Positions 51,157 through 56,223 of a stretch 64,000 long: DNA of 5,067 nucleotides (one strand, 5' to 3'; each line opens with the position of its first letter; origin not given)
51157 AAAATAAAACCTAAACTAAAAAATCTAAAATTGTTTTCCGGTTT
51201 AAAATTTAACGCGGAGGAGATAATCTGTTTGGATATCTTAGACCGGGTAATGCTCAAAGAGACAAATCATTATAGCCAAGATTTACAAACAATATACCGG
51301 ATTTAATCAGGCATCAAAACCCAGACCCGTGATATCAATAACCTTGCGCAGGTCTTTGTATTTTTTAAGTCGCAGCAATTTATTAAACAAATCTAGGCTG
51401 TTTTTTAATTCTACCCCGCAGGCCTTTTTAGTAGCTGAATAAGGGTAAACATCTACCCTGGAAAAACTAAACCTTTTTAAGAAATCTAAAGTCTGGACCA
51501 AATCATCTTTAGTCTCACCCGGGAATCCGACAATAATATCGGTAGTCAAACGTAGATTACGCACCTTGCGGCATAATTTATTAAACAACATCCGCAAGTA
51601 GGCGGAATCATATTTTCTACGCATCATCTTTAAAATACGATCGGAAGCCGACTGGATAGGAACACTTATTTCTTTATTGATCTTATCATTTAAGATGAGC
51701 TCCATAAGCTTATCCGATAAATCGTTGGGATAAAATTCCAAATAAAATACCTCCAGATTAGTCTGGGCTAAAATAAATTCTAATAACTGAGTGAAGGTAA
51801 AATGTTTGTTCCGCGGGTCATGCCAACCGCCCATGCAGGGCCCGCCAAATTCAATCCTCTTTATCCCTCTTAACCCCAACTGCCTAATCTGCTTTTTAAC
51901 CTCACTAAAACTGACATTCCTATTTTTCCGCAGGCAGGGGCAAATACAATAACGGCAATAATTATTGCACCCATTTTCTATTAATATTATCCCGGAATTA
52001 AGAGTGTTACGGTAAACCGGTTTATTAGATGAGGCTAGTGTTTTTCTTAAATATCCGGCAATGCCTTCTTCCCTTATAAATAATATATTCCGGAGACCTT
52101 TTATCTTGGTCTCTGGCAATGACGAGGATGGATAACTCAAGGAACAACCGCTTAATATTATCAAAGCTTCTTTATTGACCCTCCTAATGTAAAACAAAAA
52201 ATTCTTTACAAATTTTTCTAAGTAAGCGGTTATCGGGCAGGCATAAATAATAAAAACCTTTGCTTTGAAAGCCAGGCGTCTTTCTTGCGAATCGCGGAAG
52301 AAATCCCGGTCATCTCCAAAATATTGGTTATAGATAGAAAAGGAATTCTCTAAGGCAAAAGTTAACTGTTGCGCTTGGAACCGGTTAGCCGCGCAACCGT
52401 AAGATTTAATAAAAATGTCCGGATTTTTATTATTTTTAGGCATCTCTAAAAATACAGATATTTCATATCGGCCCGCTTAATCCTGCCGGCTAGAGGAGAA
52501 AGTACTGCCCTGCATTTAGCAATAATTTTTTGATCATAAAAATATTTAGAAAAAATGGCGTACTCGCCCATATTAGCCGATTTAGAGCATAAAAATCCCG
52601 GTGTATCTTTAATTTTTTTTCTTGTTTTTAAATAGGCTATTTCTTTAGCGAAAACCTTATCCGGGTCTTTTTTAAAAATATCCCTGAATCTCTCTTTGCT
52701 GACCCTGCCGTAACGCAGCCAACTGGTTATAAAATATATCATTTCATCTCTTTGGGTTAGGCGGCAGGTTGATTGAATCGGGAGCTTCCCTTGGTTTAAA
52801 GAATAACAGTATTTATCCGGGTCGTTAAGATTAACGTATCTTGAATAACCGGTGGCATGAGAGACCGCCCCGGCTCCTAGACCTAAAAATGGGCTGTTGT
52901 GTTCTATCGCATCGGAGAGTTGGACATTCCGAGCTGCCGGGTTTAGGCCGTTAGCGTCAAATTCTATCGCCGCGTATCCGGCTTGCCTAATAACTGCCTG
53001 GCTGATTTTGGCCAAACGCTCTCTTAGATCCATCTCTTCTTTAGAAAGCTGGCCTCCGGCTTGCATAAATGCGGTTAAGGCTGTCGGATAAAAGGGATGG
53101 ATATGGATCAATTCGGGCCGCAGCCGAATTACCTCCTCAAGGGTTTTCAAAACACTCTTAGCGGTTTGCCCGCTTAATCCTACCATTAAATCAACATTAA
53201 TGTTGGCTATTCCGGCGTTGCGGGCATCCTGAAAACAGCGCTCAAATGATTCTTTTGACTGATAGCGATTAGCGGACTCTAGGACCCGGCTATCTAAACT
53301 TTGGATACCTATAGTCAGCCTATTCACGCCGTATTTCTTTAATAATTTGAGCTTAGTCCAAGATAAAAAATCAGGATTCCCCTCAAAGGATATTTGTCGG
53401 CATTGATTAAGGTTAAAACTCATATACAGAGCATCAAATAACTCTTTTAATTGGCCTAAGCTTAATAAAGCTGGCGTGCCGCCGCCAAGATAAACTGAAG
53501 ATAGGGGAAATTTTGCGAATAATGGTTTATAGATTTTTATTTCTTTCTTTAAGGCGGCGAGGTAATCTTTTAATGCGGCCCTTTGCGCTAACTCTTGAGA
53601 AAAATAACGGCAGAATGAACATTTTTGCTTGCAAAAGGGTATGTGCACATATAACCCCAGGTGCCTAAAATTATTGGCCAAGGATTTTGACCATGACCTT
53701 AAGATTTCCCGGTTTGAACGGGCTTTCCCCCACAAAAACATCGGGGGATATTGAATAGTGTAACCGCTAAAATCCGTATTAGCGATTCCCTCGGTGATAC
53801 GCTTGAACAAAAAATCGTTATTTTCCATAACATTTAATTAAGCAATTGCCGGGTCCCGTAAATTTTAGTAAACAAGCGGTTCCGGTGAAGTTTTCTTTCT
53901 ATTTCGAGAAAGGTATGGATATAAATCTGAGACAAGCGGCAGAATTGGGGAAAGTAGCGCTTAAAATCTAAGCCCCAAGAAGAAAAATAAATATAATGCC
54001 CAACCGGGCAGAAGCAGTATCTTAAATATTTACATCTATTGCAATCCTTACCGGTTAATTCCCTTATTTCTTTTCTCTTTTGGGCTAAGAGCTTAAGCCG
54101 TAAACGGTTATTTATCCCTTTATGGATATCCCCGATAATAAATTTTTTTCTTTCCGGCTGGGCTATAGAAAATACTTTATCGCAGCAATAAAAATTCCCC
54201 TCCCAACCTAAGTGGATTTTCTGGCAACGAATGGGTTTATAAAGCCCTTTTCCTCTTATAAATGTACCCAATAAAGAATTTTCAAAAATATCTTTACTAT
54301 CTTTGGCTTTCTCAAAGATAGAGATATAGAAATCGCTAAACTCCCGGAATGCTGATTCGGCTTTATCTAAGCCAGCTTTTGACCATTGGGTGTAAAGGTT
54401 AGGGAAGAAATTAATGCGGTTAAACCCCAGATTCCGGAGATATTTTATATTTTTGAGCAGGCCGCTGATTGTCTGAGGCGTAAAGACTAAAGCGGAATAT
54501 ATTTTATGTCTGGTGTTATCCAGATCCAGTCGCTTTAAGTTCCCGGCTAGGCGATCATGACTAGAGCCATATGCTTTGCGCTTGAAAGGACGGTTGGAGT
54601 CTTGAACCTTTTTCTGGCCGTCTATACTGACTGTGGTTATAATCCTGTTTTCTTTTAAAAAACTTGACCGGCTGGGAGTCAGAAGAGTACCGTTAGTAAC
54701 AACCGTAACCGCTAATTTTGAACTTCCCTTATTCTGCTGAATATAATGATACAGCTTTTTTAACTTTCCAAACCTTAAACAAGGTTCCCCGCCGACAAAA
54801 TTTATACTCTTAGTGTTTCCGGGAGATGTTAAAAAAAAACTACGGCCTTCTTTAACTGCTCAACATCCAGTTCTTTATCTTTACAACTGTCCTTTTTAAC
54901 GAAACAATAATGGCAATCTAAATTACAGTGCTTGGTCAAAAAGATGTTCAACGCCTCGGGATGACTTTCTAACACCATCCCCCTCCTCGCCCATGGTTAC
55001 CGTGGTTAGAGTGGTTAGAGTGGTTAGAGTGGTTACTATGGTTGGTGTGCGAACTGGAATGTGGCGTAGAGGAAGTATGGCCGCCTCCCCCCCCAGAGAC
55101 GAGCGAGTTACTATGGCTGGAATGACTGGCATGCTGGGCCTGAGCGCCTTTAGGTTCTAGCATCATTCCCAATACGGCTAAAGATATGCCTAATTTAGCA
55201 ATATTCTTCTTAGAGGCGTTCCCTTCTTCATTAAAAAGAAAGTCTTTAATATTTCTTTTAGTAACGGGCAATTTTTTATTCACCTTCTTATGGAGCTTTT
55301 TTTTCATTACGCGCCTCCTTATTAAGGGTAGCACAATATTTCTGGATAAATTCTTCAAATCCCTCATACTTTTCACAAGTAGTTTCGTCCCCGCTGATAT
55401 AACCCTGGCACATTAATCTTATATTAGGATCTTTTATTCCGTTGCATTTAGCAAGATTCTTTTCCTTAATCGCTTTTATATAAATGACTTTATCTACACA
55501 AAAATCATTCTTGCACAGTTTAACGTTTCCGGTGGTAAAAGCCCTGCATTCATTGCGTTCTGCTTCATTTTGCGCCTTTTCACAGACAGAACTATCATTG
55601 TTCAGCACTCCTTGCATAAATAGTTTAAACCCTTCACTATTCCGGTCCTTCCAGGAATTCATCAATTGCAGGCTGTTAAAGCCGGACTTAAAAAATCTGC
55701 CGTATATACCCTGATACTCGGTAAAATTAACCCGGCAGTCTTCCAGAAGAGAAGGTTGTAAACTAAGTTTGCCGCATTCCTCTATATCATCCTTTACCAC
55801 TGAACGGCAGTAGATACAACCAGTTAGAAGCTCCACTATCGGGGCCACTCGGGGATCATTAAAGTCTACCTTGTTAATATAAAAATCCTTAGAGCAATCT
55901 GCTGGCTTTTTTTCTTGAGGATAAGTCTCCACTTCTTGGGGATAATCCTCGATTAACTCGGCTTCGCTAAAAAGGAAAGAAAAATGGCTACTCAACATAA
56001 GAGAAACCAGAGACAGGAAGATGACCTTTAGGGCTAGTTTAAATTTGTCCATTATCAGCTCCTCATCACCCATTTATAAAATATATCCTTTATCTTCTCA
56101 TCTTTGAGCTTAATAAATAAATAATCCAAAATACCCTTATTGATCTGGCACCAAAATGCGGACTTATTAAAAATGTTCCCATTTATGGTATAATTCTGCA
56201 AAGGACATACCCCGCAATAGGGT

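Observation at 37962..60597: A 22.6-kb block with nine radical SAM enzymes, glycosyltransferases, methyltransferase, AsnB-like and U32-like proteins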

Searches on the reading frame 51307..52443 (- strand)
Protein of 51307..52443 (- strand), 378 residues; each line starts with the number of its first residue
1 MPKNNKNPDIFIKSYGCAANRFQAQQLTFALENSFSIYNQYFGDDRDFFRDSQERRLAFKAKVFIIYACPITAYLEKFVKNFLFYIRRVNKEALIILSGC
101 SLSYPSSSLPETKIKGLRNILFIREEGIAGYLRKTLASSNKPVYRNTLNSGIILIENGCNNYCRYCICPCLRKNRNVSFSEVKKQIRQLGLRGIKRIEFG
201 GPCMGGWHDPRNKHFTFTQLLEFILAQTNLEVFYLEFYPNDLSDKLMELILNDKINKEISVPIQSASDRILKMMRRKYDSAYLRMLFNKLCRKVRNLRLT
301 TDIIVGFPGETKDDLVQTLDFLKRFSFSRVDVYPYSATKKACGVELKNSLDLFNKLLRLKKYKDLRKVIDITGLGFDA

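Call 8: search_protein_families(library=pfam, proteins=[window:51307-52443:-], max_evalue=0.01)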
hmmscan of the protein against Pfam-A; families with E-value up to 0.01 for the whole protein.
window:51307-52443:- (378 aa): 2 families
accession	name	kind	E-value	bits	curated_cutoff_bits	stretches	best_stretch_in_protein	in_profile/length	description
PF04055.27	Radical_SAM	-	9.9e-20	71.8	29.5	1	157-322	5-166/166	Radical SAM superfamily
PF00919.26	UPF0004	-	4.2e-05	23.9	27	0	60-107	36-84/98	Uncharacterized protein family UPF0004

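Call 9: search_protein_families(library=ncbifam, proteins=[window:51307-52443:-], max_evalue=0.01)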
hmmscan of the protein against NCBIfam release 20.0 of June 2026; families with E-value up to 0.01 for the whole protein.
window:51307-52443:- (378 aa): 26 families (the best 25 are shown)
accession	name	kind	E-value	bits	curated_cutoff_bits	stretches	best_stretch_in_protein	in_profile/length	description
TIGR00089.1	TIGR00089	subfamily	3.6e-50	171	251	1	10-368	2-361/429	MiaB/RimO family radical SAM methylthiotransferase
TIGR01579.1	MiaB-like-C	equivalog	3.4e-46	158.4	357.05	1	54-364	33-357/416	tRNA (N(6)-L-threonylcarbamoyladenosine(37)-C(2))-methylthiotransferase MtaB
TIGR01574.1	miaB-methiolase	equivalog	4.3e-41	141.4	355.3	1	145-366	139-366/437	tRNA (N6-isopentenyl adenosine(37)-C2)-methylthiotransferase MiaB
NF010916.0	PRK14336.1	equivalog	4.9e-32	111.2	606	1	65-368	43-347/418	tRNA (N6-isopentenyl adenosine(37)-C2)-methylthiotransferase MiaB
TIGR01125.1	TIGR01125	equivalog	6.4e-32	111.2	356.95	1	153-368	140-359/432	30S ribosomal protein S12 methylthiotransferase RimO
TIGR01578.1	MiaB-like-B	hypoth_equivalog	1.1e-29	103.5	314.7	1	10-348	2-335/421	tRNA (N(6)-L-threonylcarbamoyladenosine(37)-C(2))-methylthiotransferase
TIGR04013.1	B12_SAM_MJ_1487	hypoth_equivalog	3.3e-16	59.1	251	1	146-324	147-332/382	TIGR04013 family B12-binding domain/radical SAM domain-containing protein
TIGR04014.1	B12_SAM_MJ_0865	equivalog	2.4e-12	46.4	360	1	156-327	166-338/434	methyl-coenzyme M reductase glutamine C-methyltransferase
TIGR04479.1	bcpD_PhpK_rSAM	subfamily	7.3e-09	34.5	600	1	157-325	248-409/504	PhpK family radical SAM P-methyltransferase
NF006385.0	PRK08629.1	equivalog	1.3e-08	34.1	355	1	229-340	131-241/439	coproporphyrinogen III oxidase family protein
TIGR01212.1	TIGR01212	equivalog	3e-07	29.8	180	1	254-335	136-215/302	tRNA modification radical SAM protein MnmL/YtqA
NF006060.0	PRK08207.1-3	equivalog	3.6e-07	29.3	653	1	179-336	191-345/477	coproporphyrinogen III oxidase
NF004567.0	PRK05904.1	equivalog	5.1e-07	29.2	355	1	179-341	42-198/353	coproporphyrinogen III oxidase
NF006064.0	PRK08207.2-2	equivalog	6.4e-07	28.7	504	1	217-350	219-352/465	coproporphyrinogen III oxidase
TIGR04072.2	rSAM_ladder_B12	equivalog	7.9e-07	28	360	1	155-327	183-351/443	lipid biosynthesis B12-binding/radical SAM protein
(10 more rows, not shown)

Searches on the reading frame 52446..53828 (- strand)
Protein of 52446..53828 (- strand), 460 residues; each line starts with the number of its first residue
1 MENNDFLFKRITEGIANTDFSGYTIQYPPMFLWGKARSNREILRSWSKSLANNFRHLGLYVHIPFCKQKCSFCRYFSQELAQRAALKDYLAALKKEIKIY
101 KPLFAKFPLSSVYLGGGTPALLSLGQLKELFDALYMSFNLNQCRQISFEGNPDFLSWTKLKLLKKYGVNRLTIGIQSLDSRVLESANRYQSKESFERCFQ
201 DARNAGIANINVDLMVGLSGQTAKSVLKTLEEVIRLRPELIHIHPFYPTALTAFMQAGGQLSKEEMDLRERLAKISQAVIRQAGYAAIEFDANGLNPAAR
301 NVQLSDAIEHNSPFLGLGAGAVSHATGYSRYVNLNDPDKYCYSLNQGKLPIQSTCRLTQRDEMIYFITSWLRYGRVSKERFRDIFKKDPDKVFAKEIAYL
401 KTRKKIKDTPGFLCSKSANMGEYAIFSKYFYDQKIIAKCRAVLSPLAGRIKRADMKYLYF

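Call 8: search_protein_families(library=pfam, proteins=[window:52446-53828:-], max_evalue=0.01)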
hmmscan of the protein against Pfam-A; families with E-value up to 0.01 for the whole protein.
window:52446-53828:- (460 aa): 1 family
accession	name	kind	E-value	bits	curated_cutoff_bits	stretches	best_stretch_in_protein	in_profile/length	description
PF04055.27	Radical_SAM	-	1.2e-20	74.7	29.5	1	60-232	1-165/166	Radical SAM superfamily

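Call 9: search_protein_families(library=ncbifam, proteins=[window:52446-53828:-], max_evalue=0.01)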
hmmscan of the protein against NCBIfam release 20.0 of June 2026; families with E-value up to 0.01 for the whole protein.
window:52446-53828:- (460 aa): 33 families (the best 25 are shown)
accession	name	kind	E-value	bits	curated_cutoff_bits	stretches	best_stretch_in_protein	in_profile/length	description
NF006067.1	PRK08208.1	equivalog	4.1e-58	197.3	380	1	22-432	4-416/427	STM4012 family radical SAM protein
TIGR03994.1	rSAM_HemZ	equivalog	1.9e-50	172.2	321.4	1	55-286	83-316/401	coproporphyrinogen dehydrogenase HemZ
TIGR00538.1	hemN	equivalog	3.7e-48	164.5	324.95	1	26-402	20-407/454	oxygen-independent coproporphyrinogen III oxidase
TIGR00539.1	hemN_rel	equivalog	4.2e-47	161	205.4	1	59-410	3-349/361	radical SAM family heme chaperone HemW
NF006385.0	PRK08629.1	equivalog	4.6e-47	160.8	355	1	55-431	51-414/439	coproporphyrinogen III oxidase family protein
NF006064.0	PRK08207.2-2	equivalog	3.7e-45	154.8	504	1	54-268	142-359/465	coproporphyrinogen III oxidase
TIGR04107.1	rSAM_HutW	equivalog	4.9e-45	154.1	400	1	40-388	22-372/419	heme anaerobic degradation radical SAM methyltransferase ChuW/HutW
NF006060.0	PRK08207.1-3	equivalog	5.6e-36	124.3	653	1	35-245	128-343/477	coproporphyrinogen III oxidase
NF006061.0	PRK08207.1-4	equivalog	9.1e-34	117.1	702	1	56-245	173-367/501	coproporphyrinogen III oxidase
NF004567.0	PRK05904.1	equivalog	2e-29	102.9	355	1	55-241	7-187/353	coproporphyrinogen III oxidase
NF006063.0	PRK08207.2-1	equivalog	5.4e-28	97.9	1074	1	56-245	192-385/518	coproporphyrinogen III oxidase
NF005133.0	PRK06582.1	equivalog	6.2e-27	94.6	597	1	56-363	11-320/390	coproporphyrinogen III oxidase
NF006066.0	PRK08207.2-5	equivalog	1.4e-26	93.3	1117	1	55-245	189-383/518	coproporphyrinogen III oxidase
NF006062.0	PRK08207.1-5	equivalog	1.2e-25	90.3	1007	1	49-245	140-342/476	coproporphyrinogen III oxidase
NF006059.0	PRK08207.1-1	equivalog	1.4e-25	90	1012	1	57-245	172-365/496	coproporphyrinogen III oxidase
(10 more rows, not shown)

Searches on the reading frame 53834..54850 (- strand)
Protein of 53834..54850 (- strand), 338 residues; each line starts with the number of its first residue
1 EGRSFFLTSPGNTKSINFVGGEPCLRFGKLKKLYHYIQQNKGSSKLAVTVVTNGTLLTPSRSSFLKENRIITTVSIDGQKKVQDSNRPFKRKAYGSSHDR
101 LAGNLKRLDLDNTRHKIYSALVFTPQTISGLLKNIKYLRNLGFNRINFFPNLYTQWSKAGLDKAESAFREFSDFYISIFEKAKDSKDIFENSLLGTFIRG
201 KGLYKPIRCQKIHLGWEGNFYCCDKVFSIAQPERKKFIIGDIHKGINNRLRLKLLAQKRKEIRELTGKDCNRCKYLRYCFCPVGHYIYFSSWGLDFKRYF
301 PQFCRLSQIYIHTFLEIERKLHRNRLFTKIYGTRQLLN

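Call 8: search_protein_families(library=pfam, proteins=[window:53834-54850:-], max_evalue=0.01)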
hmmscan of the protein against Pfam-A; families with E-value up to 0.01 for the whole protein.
window:53834-54850:- (338 aa): 2 families
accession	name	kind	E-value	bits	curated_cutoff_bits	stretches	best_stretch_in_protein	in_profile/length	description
PF04055.27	Radical_SAM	-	1.6e-05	25.6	29.5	1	9-94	43-125/166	Radical SAM superfamily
PF13353.11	Fer4_12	-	0.0029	18.4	22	1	13-98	53-133/137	4Fe-4S single cluster domain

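Call 9: search_protein_families(library=ncbifam, proteins=[window:53834-54850:-], max_evalue=0.01)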
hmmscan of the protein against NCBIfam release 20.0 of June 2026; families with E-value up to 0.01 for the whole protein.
window:53834-54850:- (338 aa): 45 families (the best 25 are shown)
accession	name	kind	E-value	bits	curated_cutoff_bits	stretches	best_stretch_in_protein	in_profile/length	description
NF047865.1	rSAM_PapB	equivalog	3.4e-28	98.8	340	1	13-279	54-312/330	PapB family radical SAM/SPASM ranthipeptide maturase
TIGR04068.1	rSAM_ocin_clost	equivalog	5.4e-24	84.9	500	2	14-111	139-235/462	Cys-rich peptide radical SAM maturase CcpM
TIGR03978.1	rSAM_paired_1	equivalog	1.5e-22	80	370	2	7-180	127-299/466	His-Xaa-Ser system radical SAM maturase HxsB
NF040492.1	not_ScfB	exception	1.4e-20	73.6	855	1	11-280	143-412/450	ScfB-related radical SAM/SPASM orphan maturase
TIGR04064.1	rSAM_nif11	equivalog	2.2e-18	66.2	518.7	1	10-150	124-262/459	nif11-like peptide radical SAM maturase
TIGR03974.1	rSAM_six_Cys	equivalog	4.3e-18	65.4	425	1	15-280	151-413/451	thioether cross-link-forming SCIFF peptide maturase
NF038170.1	lachnocin_rSAM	equivalog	2.2e-17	63.1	550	1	13-281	130-396/440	lachnocin radical SAM maturase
TIGR03942.1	sulfatase_rSAM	equivalog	4.5e-17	62.2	349.45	1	15-281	56-322/363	anaerobic sulfatase maturase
NF041707.1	rSAM_YhhB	equivalog_domain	2.4e-15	56.3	445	1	15-182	60-225/369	cyclophane-forming radical SAM/SPASM peptide maturase YhhB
TIGR03906.1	quino_hemo_SAM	equivalog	1.1e-14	54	453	1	13-317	146-446/467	quinohemoprotein amine dehydrogenase maturation protein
TIGR04269.1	SAM_SPASM_FxsB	subfamily_domain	7.4e-12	45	370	1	17-186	63-231/363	FxsB family cyclophane-forming radical SAM/SPASM peptide maturase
NF041298.1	rSAM_mat_DynA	equivalog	2.5e-11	43.2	450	1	14-292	51-332/356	dynobactin maturation radical SAM/SPASM protein DynA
TIGR04115.1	rSAM_Cxxx_rpt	equivalog_domain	9.5e-11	41.8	350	1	16-279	56-322/359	radical SAM peptide maturase, CXXX-repeat target family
NF035951.1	rSAM_RumMC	equivalog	1.4e-10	40.5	720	1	10-108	162-259/510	RumMC family radical SAM sactipeptide maturase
TIGR04280.1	geopep_mat_rSAM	hypoth_equivalog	4.8e-10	39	400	1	11-106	132-228/428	geopeptide radical SAM maturase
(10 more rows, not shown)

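Call 65: find_homologous_proteins(query=window:53834-54850:-, max_evalue=1e-30)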
Query window:53834-54850:- (338 aa): 26 proteins with E <= 1e-30 among 1195 candidates.
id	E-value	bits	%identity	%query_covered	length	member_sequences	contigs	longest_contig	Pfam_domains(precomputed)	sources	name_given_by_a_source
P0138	1.2e-132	460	63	98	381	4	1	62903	PF04055.28,PF13353.12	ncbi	ncbi:MAG: radical SAM protein [Candidatus Omnitrophota bacterium]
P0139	4.5e-130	452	61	98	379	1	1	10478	PF04055.28,PF13353.12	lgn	-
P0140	2.0e-129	450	61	97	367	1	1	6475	PF04055.28,PF13353.12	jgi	jgi:uncharacterized protein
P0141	5.4e-129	448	63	98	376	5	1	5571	PF04055.28,PF13353.12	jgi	-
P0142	1.5e-128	447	71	84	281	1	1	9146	-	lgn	-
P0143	2.0e-128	446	62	97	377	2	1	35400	PF04055.28,PF13353.12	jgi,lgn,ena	-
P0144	1.8e-122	427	59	96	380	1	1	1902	PF04055.28,PF13353.12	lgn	-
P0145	1.5e-121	424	57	95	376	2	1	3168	PF04055.28,PF13353.12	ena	-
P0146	1.5e-119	417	57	97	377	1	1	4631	PF04055.28,PF13353.12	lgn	-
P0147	1.4e-117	411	56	98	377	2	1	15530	PF04055.28,PF13353.12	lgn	-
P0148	4.5e-109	383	53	98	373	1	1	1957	PF04055.28,PF13353.12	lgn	-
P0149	4.6e-109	383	53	98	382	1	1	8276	PF04055.28,PF13353.12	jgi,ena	-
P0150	6.3e-108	379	61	76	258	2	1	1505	-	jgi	jgi:radical SAM protein with 4Fe4S-binding SPASM domain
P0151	2.8e-106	374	52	96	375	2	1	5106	PF04055.28,PF13353.12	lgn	-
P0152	4.8e-105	369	51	98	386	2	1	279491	PF04055.28,PF13353.12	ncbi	-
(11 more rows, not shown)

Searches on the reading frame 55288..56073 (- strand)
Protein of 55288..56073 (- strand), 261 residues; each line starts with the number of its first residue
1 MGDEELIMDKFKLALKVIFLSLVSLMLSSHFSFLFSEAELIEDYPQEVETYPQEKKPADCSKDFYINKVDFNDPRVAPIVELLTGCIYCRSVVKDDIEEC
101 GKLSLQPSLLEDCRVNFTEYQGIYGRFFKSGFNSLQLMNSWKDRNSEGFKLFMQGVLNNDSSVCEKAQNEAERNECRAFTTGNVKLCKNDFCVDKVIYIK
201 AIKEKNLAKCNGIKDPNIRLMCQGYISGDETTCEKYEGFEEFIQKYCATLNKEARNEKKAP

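Call 8: search_protein_families(library=pfam, proteins=[window:55288-56073:-], max_evalue=0.01)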
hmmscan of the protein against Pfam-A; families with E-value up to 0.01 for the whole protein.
window:55288-56073:- (261 aa): 0 families

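Call 9: search_protein_families(library=ncbifam, proteins=[window:55288-56073:-], max_evalue=0.01)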
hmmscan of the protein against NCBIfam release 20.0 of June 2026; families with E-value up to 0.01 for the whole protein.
window:55288-56073:- (261 aa): 0 families

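Call 25: search_protein_families(library=padloc, proteins=[window:55288-56073:-], max_evalue=0.01)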
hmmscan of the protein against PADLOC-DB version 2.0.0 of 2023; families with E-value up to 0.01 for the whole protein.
window:55288-56073:- (261 aa): 0 families
